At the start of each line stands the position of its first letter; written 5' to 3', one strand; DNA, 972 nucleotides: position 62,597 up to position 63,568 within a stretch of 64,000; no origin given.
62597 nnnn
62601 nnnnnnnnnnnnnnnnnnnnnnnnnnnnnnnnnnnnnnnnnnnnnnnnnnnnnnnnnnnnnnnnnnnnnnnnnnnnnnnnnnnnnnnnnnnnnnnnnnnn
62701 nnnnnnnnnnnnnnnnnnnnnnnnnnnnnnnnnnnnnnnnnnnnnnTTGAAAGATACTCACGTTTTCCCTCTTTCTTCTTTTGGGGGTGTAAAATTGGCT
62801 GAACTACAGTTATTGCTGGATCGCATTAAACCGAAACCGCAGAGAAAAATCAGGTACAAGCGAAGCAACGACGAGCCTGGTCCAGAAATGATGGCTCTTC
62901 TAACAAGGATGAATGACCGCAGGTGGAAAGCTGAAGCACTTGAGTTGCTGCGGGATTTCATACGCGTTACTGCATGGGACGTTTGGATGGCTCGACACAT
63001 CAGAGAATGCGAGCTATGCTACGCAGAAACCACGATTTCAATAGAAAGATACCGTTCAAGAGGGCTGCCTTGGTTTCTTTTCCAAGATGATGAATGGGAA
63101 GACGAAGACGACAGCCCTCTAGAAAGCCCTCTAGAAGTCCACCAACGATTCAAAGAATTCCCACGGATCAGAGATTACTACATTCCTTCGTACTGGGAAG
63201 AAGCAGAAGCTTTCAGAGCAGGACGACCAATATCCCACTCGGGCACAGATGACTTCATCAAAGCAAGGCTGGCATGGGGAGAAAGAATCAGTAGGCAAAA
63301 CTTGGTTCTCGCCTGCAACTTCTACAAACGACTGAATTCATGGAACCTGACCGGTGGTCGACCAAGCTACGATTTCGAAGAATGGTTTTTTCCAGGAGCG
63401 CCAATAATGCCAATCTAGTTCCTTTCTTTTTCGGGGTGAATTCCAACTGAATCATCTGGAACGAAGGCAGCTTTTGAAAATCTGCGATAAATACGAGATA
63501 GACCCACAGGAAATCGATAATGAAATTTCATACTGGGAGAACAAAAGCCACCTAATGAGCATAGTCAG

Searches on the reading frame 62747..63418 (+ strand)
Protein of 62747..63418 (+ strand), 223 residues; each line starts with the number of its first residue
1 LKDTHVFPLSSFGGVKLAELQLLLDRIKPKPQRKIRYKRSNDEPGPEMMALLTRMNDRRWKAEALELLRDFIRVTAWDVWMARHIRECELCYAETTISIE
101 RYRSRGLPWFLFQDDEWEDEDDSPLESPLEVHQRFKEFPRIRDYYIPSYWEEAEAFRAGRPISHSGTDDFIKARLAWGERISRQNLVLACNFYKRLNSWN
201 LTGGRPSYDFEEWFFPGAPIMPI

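Call 11: find_related_loci(query=window:62747-63418:+, collection=viral_contigs, flank=5000)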
Query window:62747-63418:+ (223 aa) in viral_contigs; peptide patterns used: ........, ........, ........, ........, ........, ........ (x = any residue, [..] = any of these).
2 stretches matched a pattern, but none encodes a relative of the query by tblastn (E <= 1e-3).

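Call 14: find_homologous_proteins(query=window:62747-63418:+)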
Query window:62747-63418:+ (223 aa): 3 proteins with E <= 0.001 among 216 candidates.
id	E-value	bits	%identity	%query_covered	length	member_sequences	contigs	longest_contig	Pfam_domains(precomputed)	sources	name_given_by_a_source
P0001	4.6e-140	483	100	93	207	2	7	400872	-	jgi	-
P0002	8.1e-116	403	81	93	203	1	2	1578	-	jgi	jgi:hypothetical protein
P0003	2.1e-99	350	77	91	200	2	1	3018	-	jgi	jgi:hypothetical protein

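Call 15: find_encoding_contigs(protein=P0001, flank=10000, max_places=10)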
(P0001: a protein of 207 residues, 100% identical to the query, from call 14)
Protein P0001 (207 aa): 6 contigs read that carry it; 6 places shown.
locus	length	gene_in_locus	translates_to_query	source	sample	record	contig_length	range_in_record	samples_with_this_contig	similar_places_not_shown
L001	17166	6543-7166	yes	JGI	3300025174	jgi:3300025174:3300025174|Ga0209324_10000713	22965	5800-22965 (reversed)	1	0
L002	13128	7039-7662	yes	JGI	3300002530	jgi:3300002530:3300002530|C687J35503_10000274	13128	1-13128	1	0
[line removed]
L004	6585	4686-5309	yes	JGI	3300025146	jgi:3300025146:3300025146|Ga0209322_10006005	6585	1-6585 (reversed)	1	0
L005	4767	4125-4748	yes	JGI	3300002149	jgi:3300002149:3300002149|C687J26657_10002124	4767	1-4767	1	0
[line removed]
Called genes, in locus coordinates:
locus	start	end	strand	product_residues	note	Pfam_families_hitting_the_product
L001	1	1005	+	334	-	?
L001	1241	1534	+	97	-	-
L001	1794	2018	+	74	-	-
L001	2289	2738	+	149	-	-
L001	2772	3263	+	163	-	PF08937:ThsB_TIR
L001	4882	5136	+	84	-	-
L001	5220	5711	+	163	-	-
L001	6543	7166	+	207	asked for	-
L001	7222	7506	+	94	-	-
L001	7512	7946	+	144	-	-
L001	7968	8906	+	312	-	-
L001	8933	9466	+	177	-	-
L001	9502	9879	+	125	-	-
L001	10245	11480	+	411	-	-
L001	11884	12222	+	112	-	-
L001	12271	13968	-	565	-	-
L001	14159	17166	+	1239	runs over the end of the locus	PF05048:NosD, PF13229:Beta_helix, PF00082:Peptidase_S8, PF18884:TSP3_bac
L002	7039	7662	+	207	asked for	-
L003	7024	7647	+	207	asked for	-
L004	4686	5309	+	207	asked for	-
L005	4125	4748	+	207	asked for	-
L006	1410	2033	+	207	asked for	-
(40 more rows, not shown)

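Call 16: find_encoding_contigs(protein=P0002, flank=10000)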
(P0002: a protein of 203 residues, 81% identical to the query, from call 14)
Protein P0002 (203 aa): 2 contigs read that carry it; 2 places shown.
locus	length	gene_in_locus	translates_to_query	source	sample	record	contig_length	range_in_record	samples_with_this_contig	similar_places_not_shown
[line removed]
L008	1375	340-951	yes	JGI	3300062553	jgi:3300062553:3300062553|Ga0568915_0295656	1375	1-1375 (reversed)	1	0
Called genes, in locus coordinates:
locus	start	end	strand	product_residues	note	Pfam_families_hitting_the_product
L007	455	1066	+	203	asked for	-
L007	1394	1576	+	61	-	?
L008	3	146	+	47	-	?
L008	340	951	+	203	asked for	-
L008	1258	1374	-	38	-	?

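Call 17: find_encoding_contigs(protein=P0003, flank=10000)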
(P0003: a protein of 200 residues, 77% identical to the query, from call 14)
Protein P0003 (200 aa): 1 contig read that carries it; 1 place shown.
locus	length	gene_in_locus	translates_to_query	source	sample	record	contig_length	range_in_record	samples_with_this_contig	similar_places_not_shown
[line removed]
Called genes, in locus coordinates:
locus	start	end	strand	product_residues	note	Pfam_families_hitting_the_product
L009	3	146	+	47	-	?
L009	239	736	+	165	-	-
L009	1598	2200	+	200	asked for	-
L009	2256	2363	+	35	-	-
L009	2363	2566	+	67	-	-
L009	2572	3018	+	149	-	?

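Call 60: search_protein_families(library=pfam, proteins=[window:62795-63418:+, L001:7512-7946:+, L001:7968-8906:+, L001:8933-9466:+, L001:9502-9879:+, L001:10245-11480:+, L001:11884-12222:+, L001:12271-13968:-], max_evalue=0.01)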
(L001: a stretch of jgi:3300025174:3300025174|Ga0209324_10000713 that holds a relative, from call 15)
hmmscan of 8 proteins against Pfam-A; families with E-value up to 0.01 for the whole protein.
window:62795-63418:+ (207 aa): 0 families

L001:7512-7946:+ (144 aa): 1 family
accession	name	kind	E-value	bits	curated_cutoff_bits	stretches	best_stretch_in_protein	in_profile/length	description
PF11428.13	DUF3196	-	0.01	15.9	28.2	0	87-143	26-82/264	Protein of unknown function (DUF3196)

L001:7968-8906:+ (312 aa): 1 family
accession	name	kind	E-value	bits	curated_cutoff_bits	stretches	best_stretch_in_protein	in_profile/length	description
PF02384.22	N6_Mtase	-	0.00011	22.1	20.4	1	186-249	51-121/311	N-6 DNA Methylase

L001:8933-9466:+ (177 aa): 0 families

L001:9502-9879:+ (125 aa): 0 families

L001:10245-11480:+ (411 aa): 1 family
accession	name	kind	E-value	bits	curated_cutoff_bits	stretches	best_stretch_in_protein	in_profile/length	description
PF03485.21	Arg_tRNA_synt_N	-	0.00068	20.6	21.5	0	123-190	12-72/85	Arginyl tRNA synthetase N terminal domain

L001:11884-12222:+ (112 aa): 1 family
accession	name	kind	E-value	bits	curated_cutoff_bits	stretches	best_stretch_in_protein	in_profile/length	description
PF04266.20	ASCH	-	0.00056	21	21.2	1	4-57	3-61/103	ASCH domain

L001:12271-13968:- (565 aa): 1 family
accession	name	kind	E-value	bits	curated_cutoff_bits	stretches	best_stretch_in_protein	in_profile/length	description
PF00404.24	Dockerin_1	-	0.0024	18.5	22.9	1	515-536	1-22/57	Dockerin type I domain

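Call 61: search_protein_families(library=phrogs, proteins=[window:62795-63418:+, L001:7512-7946:+, L001:7968-8906:+, L001:8933-9466:+, L001:9502-9879:+, L001:10245-11480:+, L001:11884-12222:+, L001:12271-13968:-], max_evalue=0.01)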
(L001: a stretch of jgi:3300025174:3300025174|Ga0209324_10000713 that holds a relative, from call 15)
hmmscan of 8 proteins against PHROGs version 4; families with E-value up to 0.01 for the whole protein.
window:62795-63418:+ (207 aa): 0 families

L001:7512-7946:+ (144 aa): 0 families

L001:7968-8906:+ (312 aa): 2 families
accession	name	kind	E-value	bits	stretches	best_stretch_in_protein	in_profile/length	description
phrog_2713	-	unknown function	0.0022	18.1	1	186-244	217-281/520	-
phrog_5696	-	unknown function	0.0071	16.8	0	184-252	148-216/250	-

L001:8933-9466:+ (177 aa): 0 families

L001:9502-9879:+ (125 aa): 0 families

L001:10245-11480:+ (411 aa): 0 families

L001:11884-12222:+ (112 aa): 2 families
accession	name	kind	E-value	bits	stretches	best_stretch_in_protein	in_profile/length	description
phrog_3136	-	unknown function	0.00073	20.6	0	3-27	8-32/134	-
phrog_3193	-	unknown function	0.0065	17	0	4-33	90-119/269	-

L001:12271-13968:- (565 aa): 0 families
